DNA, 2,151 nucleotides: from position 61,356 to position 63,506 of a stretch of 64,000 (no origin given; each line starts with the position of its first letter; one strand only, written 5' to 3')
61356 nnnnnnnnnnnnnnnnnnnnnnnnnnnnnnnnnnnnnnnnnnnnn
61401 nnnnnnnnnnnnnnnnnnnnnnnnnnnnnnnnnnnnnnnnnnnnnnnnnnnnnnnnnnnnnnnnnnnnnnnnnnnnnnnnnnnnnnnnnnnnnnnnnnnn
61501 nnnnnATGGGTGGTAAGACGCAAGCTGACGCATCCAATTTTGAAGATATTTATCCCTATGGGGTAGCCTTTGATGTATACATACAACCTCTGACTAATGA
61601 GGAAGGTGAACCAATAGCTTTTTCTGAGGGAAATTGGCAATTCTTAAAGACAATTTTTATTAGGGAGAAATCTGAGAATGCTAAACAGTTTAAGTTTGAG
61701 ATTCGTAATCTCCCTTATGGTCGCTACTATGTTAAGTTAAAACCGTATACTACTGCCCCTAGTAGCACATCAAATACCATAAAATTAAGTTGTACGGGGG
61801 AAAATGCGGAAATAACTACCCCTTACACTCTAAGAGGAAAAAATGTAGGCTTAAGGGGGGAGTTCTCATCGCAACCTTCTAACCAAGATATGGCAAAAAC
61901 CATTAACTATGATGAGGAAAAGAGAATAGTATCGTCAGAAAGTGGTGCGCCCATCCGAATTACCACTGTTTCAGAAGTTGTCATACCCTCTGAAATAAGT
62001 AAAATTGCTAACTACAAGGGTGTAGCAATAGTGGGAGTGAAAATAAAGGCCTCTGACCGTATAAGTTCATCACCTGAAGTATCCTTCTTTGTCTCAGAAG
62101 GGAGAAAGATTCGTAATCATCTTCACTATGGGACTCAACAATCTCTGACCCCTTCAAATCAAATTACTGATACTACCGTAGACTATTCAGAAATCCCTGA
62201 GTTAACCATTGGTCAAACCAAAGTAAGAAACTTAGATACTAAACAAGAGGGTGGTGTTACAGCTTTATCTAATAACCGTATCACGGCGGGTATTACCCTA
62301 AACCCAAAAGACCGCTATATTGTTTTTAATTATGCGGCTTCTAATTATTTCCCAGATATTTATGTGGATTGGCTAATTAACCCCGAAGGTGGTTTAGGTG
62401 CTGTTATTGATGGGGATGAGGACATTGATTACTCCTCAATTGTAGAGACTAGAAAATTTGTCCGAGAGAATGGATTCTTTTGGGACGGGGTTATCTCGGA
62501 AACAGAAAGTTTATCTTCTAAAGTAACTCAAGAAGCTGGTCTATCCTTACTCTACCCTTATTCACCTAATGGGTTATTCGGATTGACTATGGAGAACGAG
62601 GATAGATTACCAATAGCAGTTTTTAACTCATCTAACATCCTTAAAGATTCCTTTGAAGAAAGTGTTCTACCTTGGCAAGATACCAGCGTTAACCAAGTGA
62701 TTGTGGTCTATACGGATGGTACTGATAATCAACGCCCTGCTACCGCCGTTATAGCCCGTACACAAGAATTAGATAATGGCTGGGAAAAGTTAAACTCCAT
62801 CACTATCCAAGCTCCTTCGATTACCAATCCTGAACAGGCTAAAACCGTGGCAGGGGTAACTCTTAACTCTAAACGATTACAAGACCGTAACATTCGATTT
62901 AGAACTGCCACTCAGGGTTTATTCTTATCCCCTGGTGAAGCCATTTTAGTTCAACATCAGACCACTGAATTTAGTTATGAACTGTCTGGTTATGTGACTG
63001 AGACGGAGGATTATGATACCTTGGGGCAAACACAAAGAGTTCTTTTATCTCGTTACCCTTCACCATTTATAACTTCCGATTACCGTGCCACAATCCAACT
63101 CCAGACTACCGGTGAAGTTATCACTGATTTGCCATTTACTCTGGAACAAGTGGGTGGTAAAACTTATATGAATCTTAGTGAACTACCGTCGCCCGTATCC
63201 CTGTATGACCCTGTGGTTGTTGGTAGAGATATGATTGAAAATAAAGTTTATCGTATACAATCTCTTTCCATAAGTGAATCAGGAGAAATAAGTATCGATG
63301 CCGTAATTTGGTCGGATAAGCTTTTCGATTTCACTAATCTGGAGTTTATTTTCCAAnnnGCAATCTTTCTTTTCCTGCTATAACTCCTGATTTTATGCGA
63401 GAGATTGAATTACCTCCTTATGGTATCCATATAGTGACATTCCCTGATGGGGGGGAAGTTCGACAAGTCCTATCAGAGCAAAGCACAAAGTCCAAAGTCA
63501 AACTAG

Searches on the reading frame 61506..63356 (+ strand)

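Call 65: search_protein_families(library=phrogs, proteins=[window:61506-63356:+], max_evalue=0.00001)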
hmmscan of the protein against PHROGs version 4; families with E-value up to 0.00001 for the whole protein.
window:61506-63356:+ (617 aa): 2 families
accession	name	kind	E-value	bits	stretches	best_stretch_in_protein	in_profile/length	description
phrog_31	-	tail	5.9e-18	65.1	1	285-603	537-842/1565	central tail fiber J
phrog_469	-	tail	1.8e-13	50.5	1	307-512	597-795/903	tail protein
